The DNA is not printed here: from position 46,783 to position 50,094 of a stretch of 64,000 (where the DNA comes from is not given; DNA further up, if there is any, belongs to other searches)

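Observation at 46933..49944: PilB/GspE-type motor ATPase encoded as a covalent tandem of two complete ATPase modules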

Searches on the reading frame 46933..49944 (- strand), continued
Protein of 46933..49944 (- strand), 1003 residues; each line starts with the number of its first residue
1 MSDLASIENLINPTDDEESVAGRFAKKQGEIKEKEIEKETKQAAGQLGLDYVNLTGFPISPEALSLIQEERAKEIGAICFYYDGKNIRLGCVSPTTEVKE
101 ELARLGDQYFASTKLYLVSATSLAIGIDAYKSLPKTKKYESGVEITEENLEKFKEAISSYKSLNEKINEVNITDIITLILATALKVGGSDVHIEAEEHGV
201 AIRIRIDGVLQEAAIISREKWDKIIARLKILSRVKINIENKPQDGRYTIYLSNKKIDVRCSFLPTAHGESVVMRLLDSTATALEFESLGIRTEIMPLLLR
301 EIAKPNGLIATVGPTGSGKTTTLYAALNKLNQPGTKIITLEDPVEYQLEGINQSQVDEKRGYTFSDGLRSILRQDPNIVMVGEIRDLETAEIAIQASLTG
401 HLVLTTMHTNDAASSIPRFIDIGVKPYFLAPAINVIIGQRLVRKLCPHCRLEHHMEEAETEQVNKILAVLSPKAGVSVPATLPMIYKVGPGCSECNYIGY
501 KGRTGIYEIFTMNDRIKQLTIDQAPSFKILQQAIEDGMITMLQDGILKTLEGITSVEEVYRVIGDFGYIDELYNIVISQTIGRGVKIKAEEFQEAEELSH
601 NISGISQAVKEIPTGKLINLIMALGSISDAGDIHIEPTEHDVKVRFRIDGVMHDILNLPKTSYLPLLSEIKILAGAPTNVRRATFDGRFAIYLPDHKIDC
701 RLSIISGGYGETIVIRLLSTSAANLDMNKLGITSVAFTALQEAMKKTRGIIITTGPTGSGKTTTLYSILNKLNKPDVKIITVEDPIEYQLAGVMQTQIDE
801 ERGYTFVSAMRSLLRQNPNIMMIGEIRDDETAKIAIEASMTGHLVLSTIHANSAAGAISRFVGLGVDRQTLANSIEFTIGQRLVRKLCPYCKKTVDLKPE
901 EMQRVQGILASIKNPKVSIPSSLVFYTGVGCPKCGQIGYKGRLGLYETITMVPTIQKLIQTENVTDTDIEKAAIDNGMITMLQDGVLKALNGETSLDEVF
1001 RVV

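Call 45: find_related_loci(query=window:46933-49944:-, collection=genome_contigs, flank=10000)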
Query window:46933-49944:- (1003 aa) in genome_contigs; peptide patterns used: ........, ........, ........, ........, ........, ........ (x = any residue, [..] = any of these).
599 stretches matched a pattern (row limit reached: there are more); 167 encode a relative of the query (tblastn E <= 1e-3); the best 80 are kept; 80 distinct loci.
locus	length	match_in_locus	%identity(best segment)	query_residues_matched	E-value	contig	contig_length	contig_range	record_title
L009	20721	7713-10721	96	1-1003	0e+0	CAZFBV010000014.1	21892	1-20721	MAG TPA_asm: uncultured Gammaproteobacteria bacterium isolate SRP170004_co1_568 genome assembly, contig: NODE_3614_lengt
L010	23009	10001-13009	80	1-1003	0e+0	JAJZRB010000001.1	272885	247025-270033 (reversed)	MAG: bacterium isolate SKS1.bin72 NODE_26_length_272885_cov_4.865577, whole genome shotgun sequence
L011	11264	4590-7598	80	1-1003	0e+0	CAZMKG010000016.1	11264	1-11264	MAG TPA_asm: uncultured Gammaproteobacteria bacterium isolate SRP263991_co7_264 genome assembly, contig: NODE_11466_leng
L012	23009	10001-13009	79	1-1003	0e+0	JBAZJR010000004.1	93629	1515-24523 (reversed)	MAG: Patescibacteria group bacterium isolate SO_2017_LW4_124 scaffold_731_c1_LW137-91_2017, whole genome shotgun sequenc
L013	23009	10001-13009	79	1-1003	0e+0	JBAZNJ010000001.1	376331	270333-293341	MAG: Patescibacteria group bacterium isolate SO_2017_LW4_64 scaffold_72_c1_LW137-91_2017, whole genome shotgun sequence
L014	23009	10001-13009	79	1-1003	0e+0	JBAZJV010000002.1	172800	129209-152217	MAG: Patescibacteria group bacterium isolate SO_2017_LW4_128 scaffold_278_c1_LW137-91_2017, whole genome shotgun sequenc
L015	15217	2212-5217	79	2-1003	0e+0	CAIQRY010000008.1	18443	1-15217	uncultured bacterium isolate AM-lipid-02-D9_bin-0787 genome assembly, contig: bin-0787:08/68, whole genome shotgun seque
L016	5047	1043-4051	78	1-1003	0e+0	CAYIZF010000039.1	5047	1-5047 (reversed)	MAG TPA_asm: uncultured Gammaproteobacteria bacterium isolate ERP122455_co1_171 genome assembly, contig: NODE_6882_lengt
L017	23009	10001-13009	79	1-1003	0e+0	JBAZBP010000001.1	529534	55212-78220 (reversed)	MAG: Patescibacteria group bacterium isolate SO_2017_GW1_115 NODE_100_length_529534_cov_2.059285_OW334_2017, whole genom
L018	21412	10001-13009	77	1-1003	0e+0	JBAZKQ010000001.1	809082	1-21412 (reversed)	MAG: Patescibacteria group bacterium isolate SO_2017_LW4_148 scaffold_12_c1_LW137-91_2017, whole genome shotgun sequence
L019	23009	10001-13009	78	1-1003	0e+0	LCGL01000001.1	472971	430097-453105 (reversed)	MAG: Candidatus Falkowbacteria bacterium GW2011_GWF2_43_32 UV95_C0001, whole genome shotgun sequence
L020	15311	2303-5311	76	1-1003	0e+0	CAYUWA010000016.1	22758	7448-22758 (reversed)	MAG TPA_asm: uncultured Gammaproteobacteria bacterium isolate binchicken_co113_83 genome assembly, contig: NODE_2508_len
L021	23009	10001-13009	76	1-1003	0e+0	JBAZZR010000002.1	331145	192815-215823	MAG: Patescibacteria group bacterium isolate SO_2017_GW3_20 scaffold_3_c2_OW296A_2017, whole genome shotgun sequence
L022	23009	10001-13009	77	1-1003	0e+0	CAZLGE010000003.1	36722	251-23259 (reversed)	MAG TPA_asm: uncultured Gammaproteobacteria bacterium isolate binchicken_co269_228 genome assembly, contig: NODE_959_len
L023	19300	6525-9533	78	1-1003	0e+0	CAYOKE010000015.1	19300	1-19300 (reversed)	MAG TPA_asm: uncultured Gammaproteobacteria bacterium isolate SRP263991_co1_502 genome assembly, contig: NODE_4061_lengt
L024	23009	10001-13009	76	1-1003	0e+0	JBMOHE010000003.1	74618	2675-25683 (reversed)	MAG: Patescibacteria group bacterium isolate Deming_bin.335 contig499, whole genome shotgun sequence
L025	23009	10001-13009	75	1-1003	0e+0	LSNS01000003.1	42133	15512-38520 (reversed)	MAG: Parcubacteria group bacterium M6-OD1-4 Contig3808, whole genome shotgun sequence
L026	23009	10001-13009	74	1-1003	0e+0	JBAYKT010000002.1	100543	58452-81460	MAG: Patescibacteria group bacterium isolate SO_2016_GW1_86 scaffold00472_OW334_2016, whole genome shotgun sequence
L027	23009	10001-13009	76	1-1003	0e+0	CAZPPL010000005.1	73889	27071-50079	MAG TPA_asm: uncultured Gammaproteobacteria bacterium isolate SRP128015_co4_28 genome assembly, contig: NODE_70_length_7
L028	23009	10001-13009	74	1-1003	0e+0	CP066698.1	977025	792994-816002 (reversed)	MAG: Candidatus Falkowbacteria bacterium isolate NC_groundwater_1683_Pr3_B-0.1um_40_26 chromosome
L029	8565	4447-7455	73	1-1003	0e+0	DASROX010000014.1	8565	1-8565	MAG TPA_asm: Candidatus Saccharimonadales bacterium isolate SMAG_U10279 k141_260024, whole genome shotgun sequence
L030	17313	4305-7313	74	1-1003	0e+0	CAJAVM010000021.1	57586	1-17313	uncultured bacterium isolate Loc080925-6m_bin-0519 genome assembly, contig: bin-0519:21/27, whole genome shotgun sequenc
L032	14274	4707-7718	73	1-1003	0e+0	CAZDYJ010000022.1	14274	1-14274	MAG TPA_asm: uncultured Gammaproteobacteria bacterium isolate binchicken_co39_574 genome assembly, contig: NODE_10270_le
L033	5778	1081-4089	74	1-1003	0e+0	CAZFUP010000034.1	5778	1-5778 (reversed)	MAG TPA_asm: uncultured Gammaproteobacteria bacterium isolate SRP239243_co1_442 genome assembly, contig: NODE_25048_leng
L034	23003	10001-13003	73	1-1003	0e+0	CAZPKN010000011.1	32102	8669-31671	MAG TPA_asm: uncultured Gammaproteobacteria bacterium isolate binchicken_co212_18 genome assembly, contig: NODE_2012_len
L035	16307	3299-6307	73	1-1003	0e+0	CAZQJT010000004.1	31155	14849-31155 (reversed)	MAG TPA_asm: uncultured Gammaproteobacteria bacterium isolate binchicken_co39_618 genome assembly, contig: NODE_3477_len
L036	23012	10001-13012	73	1-1003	0e+0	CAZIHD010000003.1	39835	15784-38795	MAG TPA_asm: uncultured Gammaproteobacteria bacterium isolate SRP089250_co1_144 genome assembly, contig: NODE_1394_lengt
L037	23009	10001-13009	72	1-1003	0e+0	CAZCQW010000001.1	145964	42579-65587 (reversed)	MAG TPA_asm: uncultured Gammaproteobacteria bacterium isolate SRP285395_co1_539 genome assembly, contig: NODE_75_length_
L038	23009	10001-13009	74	1-1003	0e+0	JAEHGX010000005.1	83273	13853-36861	Candidatus Falkowbacteria bacterium S5_I03 S5_I03__5, whole genome shotgun sequence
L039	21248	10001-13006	71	1-1003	0e+0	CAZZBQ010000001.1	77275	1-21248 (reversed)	MAG TPA_asm: uncultured Gammaproteobacteria bacterium isolate SRP294416_co1_773 genome assembly, contig: NODE_366_length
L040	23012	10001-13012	71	1-1003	0e+0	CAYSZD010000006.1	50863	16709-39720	MAG TPA_asm: uncultured Gammaproteobacteria bacterium isolate SRP263991_co7_112 genome assembly, contig: NODE_659_length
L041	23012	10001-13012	72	1-1003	0e+0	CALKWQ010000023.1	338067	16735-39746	MAG TPA_asm: uncultured bacterium isolate SRR6007447_bin.26_CONCOCT_v1.1_MAG genome assembly, contig: ERZ724101.3, whole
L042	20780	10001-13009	76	1-1003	0e+0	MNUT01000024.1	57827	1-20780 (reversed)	MAG: Candidatus Falkowbacteria bacterium CG1_02_37_21 cg1_0.2_scaffold_237_c, whole genome shotgun sequence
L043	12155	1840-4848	71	1-1003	0e+0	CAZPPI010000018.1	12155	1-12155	MAG TPA_asm: uncultured Gammaproteobacteria bacterium isolate SRP294416_co1_755 genome assembly, contig: NODE_11378_leng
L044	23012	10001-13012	72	1-1003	0e+0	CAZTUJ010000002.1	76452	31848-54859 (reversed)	MAG TPA_asm: uncultured Gammaproteobacteria bacterium isolate SRP272421_co2_96 genome assembly, contig: NODE_429_length_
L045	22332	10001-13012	72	1-1003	0e+0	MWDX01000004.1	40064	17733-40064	MAG: Parcubacteria group bacterium ADurb.Bin115 BWX82_contig000004, whole genome shotgun sequence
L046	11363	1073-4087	72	1-1003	0e+0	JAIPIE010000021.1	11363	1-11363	MAG: Patescibacteria group bacterium isolate Tobar13.5m-G67 Tobar13-5m-C6504, whole genome shotgun sequence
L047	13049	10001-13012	71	1-1003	0e+0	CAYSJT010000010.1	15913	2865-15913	MAG TPA_asm: uncultured Gammaproteobacteria bacterium isolate binchicken_co246_376 genome assembly, contig: NODE_4728_le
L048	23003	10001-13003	70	1-1003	0e+0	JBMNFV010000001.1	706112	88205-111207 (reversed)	MAG: Patescibacteria group bacterium isolate SBF912LR0FQ0006 contig_46519, whole genome shotgun sequence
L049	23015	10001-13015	72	1-1003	0e+0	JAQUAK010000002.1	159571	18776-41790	MAG: Patescibacteria group bacterium isolate STC_82 NODE_227_length_159571_cov_7.346065_Sandtown_C, whole genome shotgun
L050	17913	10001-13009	71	1-1003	0e+0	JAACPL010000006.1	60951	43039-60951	MAG: Candidatus Falkowbacteria bacterium isolate CG_2015-02_33_13 CG_2015-02_curated_scaffold_240, whole genome shotgun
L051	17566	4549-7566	70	1-1003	0e+0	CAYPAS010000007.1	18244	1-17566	MAG TPA_asm: uncultured Gammaproteobacteria bacterium isolate binchicken_co206_313 genome assembly, contig: NODE_4210_le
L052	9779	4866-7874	69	1-1003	0e+0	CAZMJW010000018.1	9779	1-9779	MAG TPA_asm: uncultured Gammaproteobacteria bacterium isolate binchicken_co39_573 genome assembly, contig: NODE_16216_le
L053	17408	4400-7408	70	1-1003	0e+0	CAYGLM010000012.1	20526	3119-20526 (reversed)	MAG TPA_asm: uncultured Gammaproteobacteria bacterium isolate ERP113451_co4_283 genome assembly, contig: NODE_1301_lengt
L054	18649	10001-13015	69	1-1003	0e+0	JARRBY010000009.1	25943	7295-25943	MAG: Patescibacteria group bacterium isolate DJKA110_ANT-KO_bin.16 scaffold_448, whole genome shotgun sequence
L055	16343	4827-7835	70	1-1003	0e+0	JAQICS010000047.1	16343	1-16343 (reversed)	MAG: Patescibacteria group bacterium isolate GH54 k119_222778, whole genome shotgun sequence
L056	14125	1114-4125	69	1-1003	0e+0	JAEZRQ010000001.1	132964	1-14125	MAG: Candidatus Parcubacteria bacterium isolate OH_PDB_195 k127_1009789, whole genome shotgun sequence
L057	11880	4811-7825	69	1-1003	0e+0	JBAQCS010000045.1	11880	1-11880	MAG: Patescibacteria group bacterium isolate MFD12010_ilm_asm_bin15 k127_163623, whole genome shotgun sequence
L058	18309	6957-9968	69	1-1003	0e+0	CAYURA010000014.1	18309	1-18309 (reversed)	MAG TPA_asm: uncultured Gammaproteobacteria bacterium isolate SRP192927_co2_129 genome assembly, contig: NODE_4841_lengt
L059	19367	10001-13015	69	1-1003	0e+0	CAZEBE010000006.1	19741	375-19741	MAG TPA_asm: uncultured Gammaproteobacteria bacterium isolate SRP192927_co1_989 genome assembly, contig: NODE_5518_lengt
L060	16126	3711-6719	69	1-1003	0e+0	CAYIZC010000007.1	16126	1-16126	MAG TPA_asm: uncultured Gammaproteobacteria bacterium isolate ERP122455_co1_170 genome assembly, contig: NODE_713_length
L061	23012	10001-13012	69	1-1003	0e+0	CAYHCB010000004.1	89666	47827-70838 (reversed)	MAG TPA_asm: uncultured Gammaproteobacteria bacterium isolate ERP119702_co1_231 genome assembly, contig: NODE_149_length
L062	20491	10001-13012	80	1-1003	0e+0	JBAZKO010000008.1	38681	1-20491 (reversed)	MAG: Patescibacteria group bacterium isolate SO_2017_LW4_145 scaffold_1802_c2_LW137-91_2017, whole genome shotgun sequen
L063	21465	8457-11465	67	1-1003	0e+0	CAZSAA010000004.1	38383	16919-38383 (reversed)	MAG TPA_asm: uncultured Gammaproteobacteria bacterium isolate SRP192927_co2_182 genome assembly, contig: NODE_1246_lengt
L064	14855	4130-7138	73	1-1003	0e+0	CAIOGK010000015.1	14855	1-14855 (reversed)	Candidatus Falkowbacteria bacterium isolate Loclat_bin-04004 genome assembly, contig: bin-04004:015/137, whole genome sh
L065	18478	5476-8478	77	3-1003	0e+0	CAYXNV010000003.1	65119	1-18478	MAG TPA_asm: uncultured Gammaproteobacteria bacterium isolate SRP167671_co1_111 genome assembly, contig: NODE_451_length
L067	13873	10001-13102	67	6-1003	0e+0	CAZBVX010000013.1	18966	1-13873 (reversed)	MAG TPA_asm: uncultured Gammaproteobacteria bacterium isolate SRP294416_co1_736 genome assembly, contig: NODE_5793_lengt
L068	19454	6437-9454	66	1-1003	0e+0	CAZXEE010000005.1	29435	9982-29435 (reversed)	MAG TPA_asm: uncultured Gammaproteobacteria bacterium isolate SRP192927_co4_30 genome assembly, contig: NODE_2604_length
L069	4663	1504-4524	66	1-1003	0e+0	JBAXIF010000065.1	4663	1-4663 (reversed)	MAG: Candidatus Falkowbacteria bacterium isolate ELA342 MAG342_65, whole genome shotgun sequence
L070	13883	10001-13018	66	1-1003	0e+0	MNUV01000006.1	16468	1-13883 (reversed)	MAG: Candidatus Falkowbacteria bacterium CG1_02_41_21 cg1_0.2_scaffold_3107_c, whole genome shotgun sequence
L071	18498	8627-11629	65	4-1003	0e+0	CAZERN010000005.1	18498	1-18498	MAG TPA_asm: uncultured Gammaproteobacteria bacterium isolate binchicken_co59_795 genome assembly, contig: NODE_6498_len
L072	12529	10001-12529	78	1-1003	0e+0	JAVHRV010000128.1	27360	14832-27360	MAG: Patescibacteria group bacterium isolate WB02no5_39_7 NODE_883_length_27360_cov_4.726863, whole genome shotgun seque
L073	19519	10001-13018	65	1-1003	0e+0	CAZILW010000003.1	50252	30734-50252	MAG TPA_asm: uncultured Gammaproteobacteria bacterium isolate SRP241326_co1_352 genome assembly, contig: NODE_1138_lengt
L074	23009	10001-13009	72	1-1003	0e+0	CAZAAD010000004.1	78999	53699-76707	MAG TPA_asm: uncultured Gammaproteobacteria bacterium isolate SRP263991_co1_89 genome assembly, contig: NODE_236_length_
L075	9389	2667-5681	66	1-1003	0e+0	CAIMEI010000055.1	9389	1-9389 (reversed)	Candidatus Falkowbacteria bacterium isolate AlinenLipids_bin-9750 genome assembly, contig: bin-9750:055/189, whole genom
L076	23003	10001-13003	64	4-1003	0e+0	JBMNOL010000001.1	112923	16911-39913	MAG: Patescibacteria group bacterium isolate SBF912SR1HQ0047 scaffold_370_c1, whole genome shotgun sequence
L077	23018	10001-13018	65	1-1003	0e+0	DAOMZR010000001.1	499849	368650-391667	MAG TPA_asm: bacterium isolate AMR_MDS_3994 NODE_1_length_499849_cov_113.060813, whole genome shotgun sequence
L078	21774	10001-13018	65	1-1003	0e+0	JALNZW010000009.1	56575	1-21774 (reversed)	MAG: Patescibacteria group bacterium isolate SO_2017_LW2 bin 120 scaffold_1270_c1_LW138R_2017, whole genome shotgun sequ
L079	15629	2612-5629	66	1-1003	0e+0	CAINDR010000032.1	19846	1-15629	Candidatus Falkowbacteria bacterium isolate Loclat_bin-10343 genome assembly, contig: bin-10343:32/64, whole genome shot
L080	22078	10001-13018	63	1-1003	0e+0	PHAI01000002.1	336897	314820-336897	MAG: Candidatus Falkowbacteria bacterium HGW-Falkowbacteria-1 08E140C01_scaffold_54, whole genome shotgun sequence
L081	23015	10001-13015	66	1-1003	0e+0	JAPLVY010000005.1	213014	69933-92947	MAG: Candidatus Falkowbacteria bacterium isolate LacPavin_0818_WC55_MAG_40_9 LacPavin_0818_WC55_scaffold_42013, whole ge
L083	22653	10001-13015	67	1-1003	0e+0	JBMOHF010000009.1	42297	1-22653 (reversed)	MAG: Patescibacteria group bacterium isolate Deming_bin.338 contig1627, whole genome shotgun sequence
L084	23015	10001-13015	63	1-1003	0e+0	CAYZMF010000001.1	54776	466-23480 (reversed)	MAG TPA_asm: uncultured Gammaproteobacteria bacterium isolate binchicken_co157_726 genome assembly, contig: NODE_965_len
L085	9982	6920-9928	63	1-1003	0e+0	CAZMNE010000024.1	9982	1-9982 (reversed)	MAG TPA_asm: uncultured Gammaproteobacteria bacterium isolate binchicken_co173_189 genome assembly, contig: NODE_22764_l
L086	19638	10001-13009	63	1-1003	0e+0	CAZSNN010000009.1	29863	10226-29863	MAG TPA_asm: uncultured Gammaproteobacteria bacterium isolate binchicken_co45_657 genome assembly, contig: NODE_2301_len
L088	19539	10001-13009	64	1-1003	0e+0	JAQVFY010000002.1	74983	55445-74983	MAG: Patescibacteria group bacterium isolate STE_17 NODE_532_length_74983_cov_4.624198_Sandtown_E, whole genome shotgun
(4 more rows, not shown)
